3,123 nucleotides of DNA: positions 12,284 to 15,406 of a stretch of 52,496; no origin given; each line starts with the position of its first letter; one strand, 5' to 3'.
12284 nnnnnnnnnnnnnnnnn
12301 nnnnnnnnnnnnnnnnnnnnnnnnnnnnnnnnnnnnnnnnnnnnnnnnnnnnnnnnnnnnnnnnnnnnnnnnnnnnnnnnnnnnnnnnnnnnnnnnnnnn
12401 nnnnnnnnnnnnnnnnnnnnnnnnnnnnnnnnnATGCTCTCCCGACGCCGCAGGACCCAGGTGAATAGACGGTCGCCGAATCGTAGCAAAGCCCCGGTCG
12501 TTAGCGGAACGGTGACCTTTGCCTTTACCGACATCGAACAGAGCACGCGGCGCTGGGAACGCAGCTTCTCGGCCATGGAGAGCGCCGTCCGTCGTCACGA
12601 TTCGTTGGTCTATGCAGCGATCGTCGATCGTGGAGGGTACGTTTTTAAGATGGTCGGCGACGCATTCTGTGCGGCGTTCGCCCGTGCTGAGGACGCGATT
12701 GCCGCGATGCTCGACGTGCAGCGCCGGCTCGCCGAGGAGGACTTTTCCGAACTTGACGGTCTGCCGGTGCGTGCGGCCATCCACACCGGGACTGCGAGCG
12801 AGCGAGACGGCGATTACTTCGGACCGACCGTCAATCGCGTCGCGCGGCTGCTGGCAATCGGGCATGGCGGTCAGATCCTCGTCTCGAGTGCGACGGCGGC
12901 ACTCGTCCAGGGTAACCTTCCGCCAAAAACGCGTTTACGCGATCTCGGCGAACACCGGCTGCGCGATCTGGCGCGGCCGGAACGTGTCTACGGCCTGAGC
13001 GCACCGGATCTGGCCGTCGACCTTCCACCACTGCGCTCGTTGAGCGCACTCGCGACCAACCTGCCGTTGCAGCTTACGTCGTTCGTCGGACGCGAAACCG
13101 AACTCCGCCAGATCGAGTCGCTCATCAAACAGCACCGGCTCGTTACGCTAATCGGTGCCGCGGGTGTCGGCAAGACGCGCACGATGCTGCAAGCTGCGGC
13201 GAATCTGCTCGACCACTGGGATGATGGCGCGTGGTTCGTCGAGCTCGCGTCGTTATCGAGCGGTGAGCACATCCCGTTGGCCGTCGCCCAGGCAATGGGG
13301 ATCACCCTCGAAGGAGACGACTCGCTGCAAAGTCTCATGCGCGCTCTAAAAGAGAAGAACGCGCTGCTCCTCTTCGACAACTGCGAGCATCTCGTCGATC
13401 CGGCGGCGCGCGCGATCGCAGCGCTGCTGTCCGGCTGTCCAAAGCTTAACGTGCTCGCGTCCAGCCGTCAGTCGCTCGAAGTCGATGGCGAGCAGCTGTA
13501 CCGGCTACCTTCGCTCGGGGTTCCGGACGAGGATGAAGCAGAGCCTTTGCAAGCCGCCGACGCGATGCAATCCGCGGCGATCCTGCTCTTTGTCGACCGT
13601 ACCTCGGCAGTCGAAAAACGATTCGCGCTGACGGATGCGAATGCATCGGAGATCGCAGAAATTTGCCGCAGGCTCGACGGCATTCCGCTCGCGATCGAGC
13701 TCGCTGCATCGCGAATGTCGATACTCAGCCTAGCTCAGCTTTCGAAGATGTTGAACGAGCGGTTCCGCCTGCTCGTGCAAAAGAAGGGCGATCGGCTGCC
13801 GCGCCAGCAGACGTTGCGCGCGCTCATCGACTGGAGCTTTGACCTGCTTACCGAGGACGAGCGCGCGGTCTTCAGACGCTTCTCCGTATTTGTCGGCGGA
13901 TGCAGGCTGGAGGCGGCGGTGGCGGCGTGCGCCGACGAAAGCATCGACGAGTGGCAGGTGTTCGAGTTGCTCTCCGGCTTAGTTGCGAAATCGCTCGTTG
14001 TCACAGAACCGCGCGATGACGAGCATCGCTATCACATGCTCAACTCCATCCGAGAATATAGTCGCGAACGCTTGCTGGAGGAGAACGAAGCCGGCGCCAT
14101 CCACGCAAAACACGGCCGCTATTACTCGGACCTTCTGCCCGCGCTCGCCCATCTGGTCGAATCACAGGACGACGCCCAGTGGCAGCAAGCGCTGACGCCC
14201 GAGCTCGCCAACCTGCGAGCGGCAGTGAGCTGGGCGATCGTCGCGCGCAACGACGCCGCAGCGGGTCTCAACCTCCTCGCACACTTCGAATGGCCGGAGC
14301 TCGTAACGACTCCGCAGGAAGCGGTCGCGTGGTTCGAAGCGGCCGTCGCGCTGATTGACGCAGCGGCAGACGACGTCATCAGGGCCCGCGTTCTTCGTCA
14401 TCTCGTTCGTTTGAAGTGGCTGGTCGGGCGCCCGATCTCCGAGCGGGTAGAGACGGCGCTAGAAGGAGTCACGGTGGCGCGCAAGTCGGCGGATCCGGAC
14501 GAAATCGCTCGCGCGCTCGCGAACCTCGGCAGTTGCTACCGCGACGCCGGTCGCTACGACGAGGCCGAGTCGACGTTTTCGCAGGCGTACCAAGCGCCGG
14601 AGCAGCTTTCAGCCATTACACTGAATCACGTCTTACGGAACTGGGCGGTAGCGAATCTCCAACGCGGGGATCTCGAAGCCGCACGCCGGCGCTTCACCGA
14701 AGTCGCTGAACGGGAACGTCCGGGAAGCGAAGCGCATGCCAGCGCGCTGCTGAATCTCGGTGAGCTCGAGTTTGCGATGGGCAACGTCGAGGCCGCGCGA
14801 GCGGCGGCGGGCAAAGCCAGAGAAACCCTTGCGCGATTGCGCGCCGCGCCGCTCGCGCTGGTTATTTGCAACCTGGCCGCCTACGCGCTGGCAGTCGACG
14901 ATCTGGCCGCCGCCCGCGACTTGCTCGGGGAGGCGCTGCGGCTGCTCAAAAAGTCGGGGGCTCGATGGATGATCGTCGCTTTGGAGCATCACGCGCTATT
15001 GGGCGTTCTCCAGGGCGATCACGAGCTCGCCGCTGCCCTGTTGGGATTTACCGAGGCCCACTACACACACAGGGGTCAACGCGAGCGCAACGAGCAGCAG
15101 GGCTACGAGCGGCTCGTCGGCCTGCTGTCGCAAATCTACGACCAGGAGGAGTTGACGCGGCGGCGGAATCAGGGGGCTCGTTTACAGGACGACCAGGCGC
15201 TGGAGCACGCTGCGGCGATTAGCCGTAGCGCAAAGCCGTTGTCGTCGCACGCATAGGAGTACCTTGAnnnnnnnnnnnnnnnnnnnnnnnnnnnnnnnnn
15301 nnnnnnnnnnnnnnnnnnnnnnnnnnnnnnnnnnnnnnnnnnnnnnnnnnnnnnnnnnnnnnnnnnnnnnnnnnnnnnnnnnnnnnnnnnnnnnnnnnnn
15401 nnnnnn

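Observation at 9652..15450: Giant polytopic membrane protein translationally coupled to a cyclase-STAND-TPR protein plus a 60-aa ORF: candidate second-messenger sensor/effector module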

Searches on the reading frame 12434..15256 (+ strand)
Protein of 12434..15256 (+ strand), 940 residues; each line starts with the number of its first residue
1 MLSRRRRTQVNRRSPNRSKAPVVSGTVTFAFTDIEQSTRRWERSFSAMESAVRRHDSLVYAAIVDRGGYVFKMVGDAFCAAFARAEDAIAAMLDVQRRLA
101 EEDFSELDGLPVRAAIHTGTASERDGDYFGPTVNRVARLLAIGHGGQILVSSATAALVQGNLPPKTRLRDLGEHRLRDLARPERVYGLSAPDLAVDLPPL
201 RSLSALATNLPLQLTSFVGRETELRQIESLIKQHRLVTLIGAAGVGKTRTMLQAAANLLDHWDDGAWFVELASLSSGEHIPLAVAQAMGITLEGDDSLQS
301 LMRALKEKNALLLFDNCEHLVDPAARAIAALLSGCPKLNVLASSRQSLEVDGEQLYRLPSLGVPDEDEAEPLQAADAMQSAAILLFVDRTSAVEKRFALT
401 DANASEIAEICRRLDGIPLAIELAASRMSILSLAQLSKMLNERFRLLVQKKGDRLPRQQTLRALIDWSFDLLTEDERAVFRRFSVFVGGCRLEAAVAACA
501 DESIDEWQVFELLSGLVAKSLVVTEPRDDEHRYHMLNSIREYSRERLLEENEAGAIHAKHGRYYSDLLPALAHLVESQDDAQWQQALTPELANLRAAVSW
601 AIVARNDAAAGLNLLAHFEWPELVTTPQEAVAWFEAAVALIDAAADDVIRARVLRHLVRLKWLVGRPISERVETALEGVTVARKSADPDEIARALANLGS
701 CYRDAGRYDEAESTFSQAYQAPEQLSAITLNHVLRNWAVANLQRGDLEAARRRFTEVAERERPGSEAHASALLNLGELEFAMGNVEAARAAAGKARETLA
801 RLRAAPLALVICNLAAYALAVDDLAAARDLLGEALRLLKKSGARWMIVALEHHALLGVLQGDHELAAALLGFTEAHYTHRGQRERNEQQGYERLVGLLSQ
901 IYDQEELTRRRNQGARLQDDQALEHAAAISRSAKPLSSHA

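Call 7: search_protein_families(library=pfam, proteins=[window:12434-15256:+], max_evalue=0.01)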
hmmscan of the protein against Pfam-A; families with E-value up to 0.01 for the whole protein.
window:12434-15256:+ (940 aa): 18 families
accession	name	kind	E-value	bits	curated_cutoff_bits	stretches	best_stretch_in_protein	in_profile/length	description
PF13424.12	TPR_12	-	1.8e-14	54.1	30.1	2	681-721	32-74/77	Tetratricopeptide repeat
PF00211.25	Guanylate_cyc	-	1.6e-09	38.1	21.9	1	25-173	7-167/183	Adenylate and Guanylate cyclase catalytic domain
PF13401.12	AAA_22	-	6.7e-08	33.3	27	1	233-331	4-107/130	AAA domain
PF07719.23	TPR_2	-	1.4e-06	28.4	27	1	692-720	1-29/34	Tetratricopeptide repeat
PF13181.12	TPR_8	-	2e-06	27.9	25.7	1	692-720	1-29/34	Tetratricopeptide repeat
PF13191.12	AAA_16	-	2.5e-06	28.5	32.6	1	217-304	2-85/167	AAA ATPase domain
PF13432.12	TPR_16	-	2.7e-05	24.9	32.7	2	737-794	3-55/65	Tetratricopeptide repeat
PF01637.24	ATPase_2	-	3.2e-05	24.3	33.2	1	217-270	1-55/225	ATPase domain predominantly from Archaea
PF00931.28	NB-ARC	-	5.3e-05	23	23.5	1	230-432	12-209/248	NB-ARC domain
PF13174.12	TPR_6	-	6.9e-05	23.7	26.3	0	771-794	2-25/33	Tetratricopeptide repeat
PF25199.1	nSTAND_NTPase5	-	0.00014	22.1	34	1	232-347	39-135/145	Novel STAND NTPase 5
PF13176.12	TPR_7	-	0.00015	22.1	27.9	1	694-722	1-29/36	Tetratricopeptide repeat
PF00515.34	TPR_1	-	0.00024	21.2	27.8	1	692-718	1-27/34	Tetratricopeptide repeat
PF14559.12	TPR_19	-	0.00075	20.2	25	1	742-797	2-53/68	Tetratricopeptide repeat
PF20720.3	nSTAND3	-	0.0013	18.9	27.2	1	224-276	7-56/155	Novel STAND NTPase 3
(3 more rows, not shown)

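Call 8: search_protein_families(library=padloc, proteins=[window:12434-15256:+], max_evalue=0.01)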
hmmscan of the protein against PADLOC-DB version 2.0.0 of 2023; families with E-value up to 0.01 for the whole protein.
window:12434-15256:+ (940 aa): 2 families
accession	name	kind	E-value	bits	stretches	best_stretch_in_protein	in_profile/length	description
PDLC04140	mad8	-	0.00077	17.1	1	220-298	13-100/314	mads_8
PDLC04801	PDC-S02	-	0.0071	14.3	0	632-694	13-72/205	-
